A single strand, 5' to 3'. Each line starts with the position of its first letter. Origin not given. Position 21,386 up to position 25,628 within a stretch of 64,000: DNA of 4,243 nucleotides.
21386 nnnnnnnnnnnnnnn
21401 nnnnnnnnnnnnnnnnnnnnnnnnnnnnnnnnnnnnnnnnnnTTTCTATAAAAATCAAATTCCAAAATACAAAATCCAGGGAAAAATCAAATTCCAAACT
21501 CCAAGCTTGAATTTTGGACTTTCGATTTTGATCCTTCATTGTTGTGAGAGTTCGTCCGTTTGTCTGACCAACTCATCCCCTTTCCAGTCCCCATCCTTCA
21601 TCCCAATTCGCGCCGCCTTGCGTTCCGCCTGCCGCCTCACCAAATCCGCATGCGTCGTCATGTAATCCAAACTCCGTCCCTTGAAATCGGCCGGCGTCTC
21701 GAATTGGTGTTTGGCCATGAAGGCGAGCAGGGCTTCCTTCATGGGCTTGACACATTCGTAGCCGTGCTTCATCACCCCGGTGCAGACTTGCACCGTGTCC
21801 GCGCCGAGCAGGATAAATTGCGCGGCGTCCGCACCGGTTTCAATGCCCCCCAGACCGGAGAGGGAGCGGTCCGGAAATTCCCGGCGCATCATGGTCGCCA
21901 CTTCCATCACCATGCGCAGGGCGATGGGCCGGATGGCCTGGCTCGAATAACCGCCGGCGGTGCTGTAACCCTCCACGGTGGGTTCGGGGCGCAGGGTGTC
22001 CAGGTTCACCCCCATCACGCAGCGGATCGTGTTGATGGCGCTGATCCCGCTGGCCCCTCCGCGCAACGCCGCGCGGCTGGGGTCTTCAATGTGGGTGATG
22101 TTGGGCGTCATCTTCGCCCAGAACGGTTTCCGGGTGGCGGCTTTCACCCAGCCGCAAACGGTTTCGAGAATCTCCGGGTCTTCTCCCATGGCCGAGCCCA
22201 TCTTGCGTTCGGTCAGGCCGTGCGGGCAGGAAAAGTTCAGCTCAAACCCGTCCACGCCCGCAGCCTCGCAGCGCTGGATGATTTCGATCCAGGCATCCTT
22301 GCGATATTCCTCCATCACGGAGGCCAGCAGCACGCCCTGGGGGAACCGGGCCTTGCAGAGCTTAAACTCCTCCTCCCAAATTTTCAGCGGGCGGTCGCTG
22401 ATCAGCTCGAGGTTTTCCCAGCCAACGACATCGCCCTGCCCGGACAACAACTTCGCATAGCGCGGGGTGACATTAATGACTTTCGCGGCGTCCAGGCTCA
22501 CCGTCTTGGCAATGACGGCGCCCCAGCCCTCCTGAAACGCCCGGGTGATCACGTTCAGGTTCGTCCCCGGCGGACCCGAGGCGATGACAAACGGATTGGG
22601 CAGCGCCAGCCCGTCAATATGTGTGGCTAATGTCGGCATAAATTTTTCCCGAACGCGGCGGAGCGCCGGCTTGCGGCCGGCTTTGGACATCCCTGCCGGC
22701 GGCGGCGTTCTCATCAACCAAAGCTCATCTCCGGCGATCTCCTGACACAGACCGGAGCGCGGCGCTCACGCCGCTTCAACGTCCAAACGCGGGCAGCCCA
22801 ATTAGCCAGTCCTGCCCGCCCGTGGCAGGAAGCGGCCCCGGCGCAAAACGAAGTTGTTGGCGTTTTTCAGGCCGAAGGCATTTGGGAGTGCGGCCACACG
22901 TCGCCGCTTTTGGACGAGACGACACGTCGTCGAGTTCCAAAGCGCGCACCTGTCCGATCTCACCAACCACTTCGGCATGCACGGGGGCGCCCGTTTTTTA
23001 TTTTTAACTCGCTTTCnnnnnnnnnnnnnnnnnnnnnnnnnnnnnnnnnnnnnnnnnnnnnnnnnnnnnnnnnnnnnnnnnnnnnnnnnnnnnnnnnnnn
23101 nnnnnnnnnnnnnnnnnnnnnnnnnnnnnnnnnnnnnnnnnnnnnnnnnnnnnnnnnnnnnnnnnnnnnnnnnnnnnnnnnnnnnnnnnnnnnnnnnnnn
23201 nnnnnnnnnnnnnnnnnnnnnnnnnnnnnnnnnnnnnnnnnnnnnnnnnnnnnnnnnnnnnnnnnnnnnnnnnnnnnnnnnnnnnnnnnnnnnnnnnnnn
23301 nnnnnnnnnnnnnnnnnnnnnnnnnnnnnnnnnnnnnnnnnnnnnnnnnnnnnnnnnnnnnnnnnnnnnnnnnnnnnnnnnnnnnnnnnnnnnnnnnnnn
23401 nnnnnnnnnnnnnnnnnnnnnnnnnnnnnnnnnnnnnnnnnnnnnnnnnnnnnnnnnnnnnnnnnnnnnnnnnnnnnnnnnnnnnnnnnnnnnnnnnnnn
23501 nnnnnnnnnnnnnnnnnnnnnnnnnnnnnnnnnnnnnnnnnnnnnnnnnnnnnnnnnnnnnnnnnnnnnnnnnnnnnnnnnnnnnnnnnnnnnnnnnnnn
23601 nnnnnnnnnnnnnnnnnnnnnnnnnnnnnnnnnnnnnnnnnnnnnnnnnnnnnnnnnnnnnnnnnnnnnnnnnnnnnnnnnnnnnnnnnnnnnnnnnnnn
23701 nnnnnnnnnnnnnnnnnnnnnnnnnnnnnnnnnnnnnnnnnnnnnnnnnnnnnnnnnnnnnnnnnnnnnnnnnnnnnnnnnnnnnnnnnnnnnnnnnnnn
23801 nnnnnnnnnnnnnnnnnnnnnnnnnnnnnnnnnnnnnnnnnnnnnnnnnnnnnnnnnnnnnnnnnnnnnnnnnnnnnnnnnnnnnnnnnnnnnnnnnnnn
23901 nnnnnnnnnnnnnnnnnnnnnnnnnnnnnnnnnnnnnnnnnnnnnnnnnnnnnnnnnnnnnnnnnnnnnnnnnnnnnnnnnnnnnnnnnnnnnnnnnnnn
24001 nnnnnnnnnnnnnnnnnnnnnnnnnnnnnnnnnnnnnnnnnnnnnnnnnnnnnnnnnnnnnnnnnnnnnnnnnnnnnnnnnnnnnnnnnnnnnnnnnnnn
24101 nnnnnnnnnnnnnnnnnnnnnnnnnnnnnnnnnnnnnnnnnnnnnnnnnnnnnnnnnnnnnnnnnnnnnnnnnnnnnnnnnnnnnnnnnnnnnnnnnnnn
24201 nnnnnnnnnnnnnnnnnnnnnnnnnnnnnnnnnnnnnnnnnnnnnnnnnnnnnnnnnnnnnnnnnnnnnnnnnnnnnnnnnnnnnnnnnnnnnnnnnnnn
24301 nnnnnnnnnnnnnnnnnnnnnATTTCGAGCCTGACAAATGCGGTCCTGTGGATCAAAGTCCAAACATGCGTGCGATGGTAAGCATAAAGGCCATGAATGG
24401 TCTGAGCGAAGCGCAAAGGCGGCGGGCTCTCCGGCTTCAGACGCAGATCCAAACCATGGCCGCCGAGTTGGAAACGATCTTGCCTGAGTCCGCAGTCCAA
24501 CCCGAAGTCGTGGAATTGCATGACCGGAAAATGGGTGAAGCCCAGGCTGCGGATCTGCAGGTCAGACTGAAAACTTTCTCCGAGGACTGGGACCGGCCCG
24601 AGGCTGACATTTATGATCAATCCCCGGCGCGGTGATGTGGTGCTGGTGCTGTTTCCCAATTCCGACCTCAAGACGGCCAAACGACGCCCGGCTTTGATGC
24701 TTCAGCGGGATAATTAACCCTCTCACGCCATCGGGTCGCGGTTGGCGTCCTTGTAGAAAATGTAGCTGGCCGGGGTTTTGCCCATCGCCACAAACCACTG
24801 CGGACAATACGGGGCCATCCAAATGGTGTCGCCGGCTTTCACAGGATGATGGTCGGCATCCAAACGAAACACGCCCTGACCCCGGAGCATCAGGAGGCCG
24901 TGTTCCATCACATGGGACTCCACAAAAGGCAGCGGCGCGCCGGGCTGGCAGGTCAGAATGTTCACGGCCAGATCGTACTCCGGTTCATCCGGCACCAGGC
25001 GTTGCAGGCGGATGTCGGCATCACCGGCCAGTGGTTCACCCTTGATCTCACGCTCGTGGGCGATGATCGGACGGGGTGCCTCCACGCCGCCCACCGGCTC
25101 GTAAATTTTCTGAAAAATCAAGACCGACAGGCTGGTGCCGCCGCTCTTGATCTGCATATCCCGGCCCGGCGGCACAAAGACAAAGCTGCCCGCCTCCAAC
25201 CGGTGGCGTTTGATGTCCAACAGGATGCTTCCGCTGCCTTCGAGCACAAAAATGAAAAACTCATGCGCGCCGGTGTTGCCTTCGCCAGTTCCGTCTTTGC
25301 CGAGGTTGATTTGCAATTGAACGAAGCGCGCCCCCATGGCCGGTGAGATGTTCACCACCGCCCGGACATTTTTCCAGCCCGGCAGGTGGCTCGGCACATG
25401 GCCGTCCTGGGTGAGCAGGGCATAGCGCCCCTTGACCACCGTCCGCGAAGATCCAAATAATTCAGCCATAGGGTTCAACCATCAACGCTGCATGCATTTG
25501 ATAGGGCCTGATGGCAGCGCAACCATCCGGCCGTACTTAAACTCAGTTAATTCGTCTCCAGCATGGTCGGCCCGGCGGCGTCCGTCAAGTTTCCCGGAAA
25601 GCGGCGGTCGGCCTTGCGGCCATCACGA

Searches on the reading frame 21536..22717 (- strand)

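Call 22: search_protein_families(library=pfam, max_evalue=0.00001, proteins=[window:21536-22717:-])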
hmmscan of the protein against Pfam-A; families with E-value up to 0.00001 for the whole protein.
window:21536-22717:- (393 aa): 1 family
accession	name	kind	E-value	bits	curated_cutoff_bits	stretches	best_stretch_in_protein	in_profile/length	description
PF01180.27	DHO_dh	-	6.6e-36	124.4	27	1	30-334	2-291/291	Dihydroorotate dehydrogenase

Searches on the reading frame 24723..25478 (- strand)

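Call 22: search_protein_families(library=pfam, max_evalue=0.00001, proteins=[window:24723-25478:-])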
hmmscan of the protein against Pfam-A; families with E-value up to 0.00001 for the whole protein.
window:24723-25478:- (251 aa): 2 families
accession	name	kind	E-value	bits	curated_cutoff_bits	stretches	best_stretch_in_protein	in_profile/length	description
PF07883.17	Cupin_2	-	4.7e-14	52.3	27.2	1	175-240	3-67/70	Cupin domain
PF02311.25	AraC_binding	-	6.4e-08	32.9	21.1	0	196-229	28-61/135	AraC-like ligand binding domain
